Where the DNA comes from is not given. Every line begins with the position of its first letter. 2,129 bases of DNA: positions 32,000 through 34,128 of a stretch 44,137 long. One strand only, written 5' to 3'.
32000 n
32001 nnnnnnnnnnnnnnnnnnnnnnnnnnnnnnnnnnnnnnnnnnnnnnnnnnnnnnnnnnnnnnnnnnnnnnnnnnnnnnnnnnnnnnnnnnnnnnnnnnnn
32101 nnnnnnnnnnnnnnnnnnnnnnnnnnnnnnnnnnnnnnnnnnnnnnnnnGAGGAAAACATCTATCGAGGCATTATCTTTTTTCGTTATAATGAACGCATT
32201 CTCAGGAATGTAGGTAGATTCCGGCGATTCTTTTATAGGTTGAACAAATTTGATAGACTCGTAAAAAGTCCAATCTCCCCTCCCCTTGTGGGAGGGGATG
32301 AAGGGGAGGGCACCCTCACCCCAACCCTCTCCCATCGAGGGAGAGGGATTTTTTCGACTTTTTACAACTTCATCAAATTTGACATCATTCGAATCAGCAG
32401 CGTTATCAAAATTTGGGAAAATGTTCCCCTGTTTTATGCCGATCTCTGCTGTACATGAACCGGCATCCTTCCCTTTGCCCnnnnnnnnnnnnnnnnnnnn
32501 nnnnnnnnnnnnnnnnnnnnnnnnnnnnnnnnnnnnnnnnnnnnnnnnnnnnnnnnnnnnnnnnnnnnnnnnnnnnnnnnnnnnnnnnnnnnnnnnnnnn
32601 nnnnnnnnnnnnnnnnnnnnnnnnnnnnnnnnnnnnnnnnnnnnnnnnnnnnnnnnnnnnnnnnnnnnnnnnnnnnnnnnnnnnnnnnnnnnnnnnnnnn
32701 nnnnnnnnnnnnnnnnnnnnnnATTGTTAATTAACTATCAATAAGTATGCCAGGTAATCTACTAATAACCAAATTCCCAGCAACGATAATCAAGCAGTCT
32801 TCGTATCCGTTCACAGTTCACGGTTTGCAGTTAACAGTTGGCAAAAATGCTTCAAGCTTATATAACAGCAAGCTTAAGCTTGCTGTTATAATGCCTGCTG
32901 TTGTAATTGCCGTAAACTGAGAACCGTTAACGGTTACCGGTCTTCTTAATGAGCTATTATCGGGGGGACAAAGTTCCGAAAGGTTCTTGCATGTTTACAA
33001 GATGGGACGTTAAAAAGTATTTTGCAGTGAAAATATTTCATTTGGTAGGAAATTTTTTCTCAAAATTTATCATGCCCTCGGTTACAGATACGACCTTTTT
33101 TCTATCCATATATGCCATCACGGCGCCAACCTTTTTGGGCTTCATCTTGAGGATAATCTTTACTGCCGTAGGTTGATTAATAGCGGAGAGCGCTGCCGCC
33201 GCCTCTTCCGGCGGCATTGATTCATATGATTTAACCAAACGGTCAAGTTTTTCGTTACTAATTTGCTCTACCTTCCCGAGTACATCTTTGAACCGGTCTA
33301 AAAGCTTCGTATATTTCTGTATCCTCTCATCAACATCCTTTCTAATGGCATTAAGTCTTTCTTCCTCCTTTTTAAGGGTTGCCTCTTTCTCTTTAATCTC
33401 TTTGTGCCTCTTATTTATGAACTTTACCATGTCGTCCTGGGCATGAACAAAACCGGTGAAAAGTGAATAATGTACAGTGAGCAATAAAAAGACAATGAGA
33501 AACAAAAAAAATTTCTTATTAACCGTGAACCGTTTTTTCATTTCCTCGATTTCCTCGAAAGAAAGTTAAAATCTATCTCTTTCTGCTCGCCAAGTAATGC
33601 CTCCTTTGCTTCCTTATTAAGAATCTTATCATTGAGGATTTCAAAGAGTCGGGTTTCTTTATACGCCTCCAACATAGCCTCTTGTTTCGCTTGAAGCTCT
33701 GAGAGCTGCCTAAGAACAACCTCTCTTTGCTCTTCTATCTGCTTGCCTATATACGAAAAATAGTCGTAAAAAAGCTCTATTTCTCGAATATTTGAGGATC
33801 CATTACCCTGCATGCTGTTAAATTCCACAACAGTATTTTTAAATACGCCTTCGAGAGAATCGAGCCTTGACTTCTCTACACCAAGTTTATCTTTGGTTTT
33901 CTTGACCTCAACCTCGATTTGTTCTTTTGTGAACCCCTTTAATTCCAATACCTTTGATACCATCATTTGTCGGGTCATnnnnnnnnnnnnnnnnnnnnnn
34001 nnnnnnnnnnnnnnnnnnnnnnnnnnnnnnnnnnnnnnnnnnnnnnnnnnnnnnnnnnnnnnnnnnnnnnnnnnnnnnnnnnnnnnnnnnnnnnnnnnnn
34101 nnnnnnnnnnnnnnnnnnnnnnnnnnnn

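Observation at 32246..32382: MITE-like element inserted in frame into one FliK repeat, flanked by an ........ duplication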

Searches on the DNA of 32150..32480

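Call 41: search_rna_families(source=window, start=32150, end=32480, threshold=evalue, max_evalue=10)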
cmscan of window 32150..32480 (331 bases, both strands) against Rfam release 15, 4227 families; matches with E-value up to 10: 26.
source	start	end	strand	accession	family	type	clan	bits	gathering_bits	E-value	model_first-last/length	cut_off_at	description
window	32262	32354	+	RF03627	mir-9168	Gene; miRNA;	-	25.2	100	0.0057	1-95/95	no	mir-9168 microRNA precursor family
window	32283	32342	-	RF03340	mir-6511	Gene; miRNA;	-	22.6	87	0.14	1-67/67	no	mir-6511 microRNA precursor family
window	32275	32363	-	RF02814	Sso133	Gene; sRNA;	-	22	44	0.044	1-73/73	no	Sulfolobus sRNA133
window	32295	32388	-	RF02274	AniS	Gene;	-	21.5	50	0.17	1-106/106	no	AniS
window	32279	32346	-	RF03261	mir-1759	Gene; miRNA;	-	20.4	58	0.19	1-75/75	no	mir-1759 microRNA precursor family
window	32272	32353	-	RF03509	mir-4660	Gene; miRNA;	-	20.1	87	0.14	1-86/86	no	mir-4660 microRNA precursor family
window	32227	32357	+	RF00515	PyrR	Cis-reg;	-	19.3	54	2.1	1-115/115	no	PyrR binding site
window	32287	32335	-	RF00771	mir-185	Gene; miRNA;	-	19.2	60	0.4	1-79/79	no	mir-185 microRNA precursor family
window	32274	32297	-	RF02795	Pab91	Gene; snRNA; snoRNA; HACA-box;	-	17.4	71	1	1-57/57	no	Pab91 RNA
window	32376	32411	+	RF01335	CRISPR-DR22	Gene; CRISPR;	-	17.3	50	0.37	1-36/36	no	CRISPR RNA direct repeat element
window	32267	32361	-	RF04087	MIR5565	Gene; miRNA;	-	17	80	0.52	1-109/109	no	MIR5565 microRNA precursor family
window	32320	32349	-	RF03520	mir-3059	Gene; miRNA;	-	16.9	88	0.96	1-59/59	no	mir-3059 microRNA precursor family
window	32281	32342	+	RF03261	mir-1759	Gene; miRNA;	-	16.5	58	2.1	1-75/75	no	mir-1759 microRNA precursor family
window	32277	32346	+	RF00707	mir-197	Gene; miRNA;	-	16.5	74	4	1-75/75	no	mir-197 microRNA precursor family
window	32285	32335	-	RF03924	mir-1228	Gene; miRNA;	-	16.5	88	4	1-73/73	no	mir-1228 microRNA precursor family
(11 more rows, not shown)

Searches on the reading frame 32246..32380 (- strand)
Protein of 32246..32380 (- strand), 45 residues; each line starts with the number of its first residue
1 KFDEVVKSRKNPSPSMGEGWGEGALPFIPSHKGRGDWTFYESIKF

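Call 54: search_protein_families(library=pfam, proteins=[window:32246-32374:-], max_evalue=10)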
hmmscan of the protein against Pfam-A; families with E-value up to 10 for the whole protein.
seq(43 aa): 0 families

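Call 55: search_protein_families(library=ncbifam, proteins=[window:32246-32374:-], max_evalue=1)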
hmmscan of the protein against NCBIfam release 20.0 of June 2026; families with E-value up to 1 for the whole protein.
seq(43 aa): 0 families

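Call 71: find_homologous_proteins(query=window:32246-32380:-, max_evalue=0.001)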
Query seq(45 aa) (45 aa): 1 proteins with E <= 0.001 among 5 candidates.
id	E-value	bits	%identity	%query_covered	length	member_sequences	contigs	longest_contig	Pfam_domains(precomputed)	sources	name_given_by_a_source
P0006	2.0e-8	51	59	98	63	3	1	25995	-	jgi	-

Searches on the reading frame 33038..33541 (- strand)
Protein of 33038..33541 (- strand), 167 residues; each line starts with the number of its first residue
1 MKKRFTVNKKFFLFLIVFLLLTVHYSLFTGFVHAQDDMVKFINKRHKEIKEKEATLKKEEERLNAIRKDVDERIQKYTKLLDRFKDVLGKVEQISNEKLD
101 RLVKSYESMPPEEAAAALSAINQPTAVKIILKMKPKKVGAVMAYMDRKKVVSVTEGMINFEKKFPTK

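Call 15: search_protein_families(library=pfam, proteins=[window:33038-33541:-], max_evalue=0.01)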
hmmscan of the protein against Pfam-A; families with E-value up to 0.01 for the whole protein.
window:33038-33541:- (167 aa): 3 families
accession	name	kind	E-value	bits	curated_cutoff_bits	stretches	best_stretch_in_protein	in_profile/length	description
PF03448.22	MgtE_N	-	0.00013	22.9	25.9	1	100-155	16-71/102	MgtE intracellular N domain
PF03938.19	OmpH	-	0.0017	19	32.4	1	32-136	18-119/141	Outer membrane protein (OmpH-like)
PF24611.2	Spectrin_Anc-1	-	0.0078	16.9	33.2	0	21-100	6-80/115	Nuclear anchorage protein 1, spectrin-like repeat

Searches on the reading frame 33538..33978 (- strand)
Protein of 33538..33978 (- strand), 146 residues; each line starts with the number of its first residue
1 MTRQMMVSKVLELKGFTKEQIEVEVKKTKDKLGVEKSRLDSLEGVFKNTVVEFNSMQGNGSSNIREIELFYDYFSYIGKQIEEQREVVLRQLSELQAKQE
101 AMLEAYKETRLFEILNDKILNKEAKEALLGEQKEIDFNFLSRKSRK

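Call 15: search_protein_families(library=pfam, proteins=[window:33538-33978:-], max_evalue=0.01)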
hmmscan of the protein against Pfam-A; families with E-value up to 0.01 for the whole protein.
window:33538-33978:- (146 aa): 2 families
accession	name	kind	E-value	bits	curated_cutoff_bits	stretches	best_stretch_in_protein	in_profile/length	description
PF02050.21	FliJ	-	3.6e-09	37.3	28.4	1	19-136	1-116/123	Flagellar FliJ protein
PF21050.3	ARMC9_ARM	-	0.0059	17.1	27.3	1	79-130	43-94/120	LisH domain-containing protein ARMC9, ARM repeats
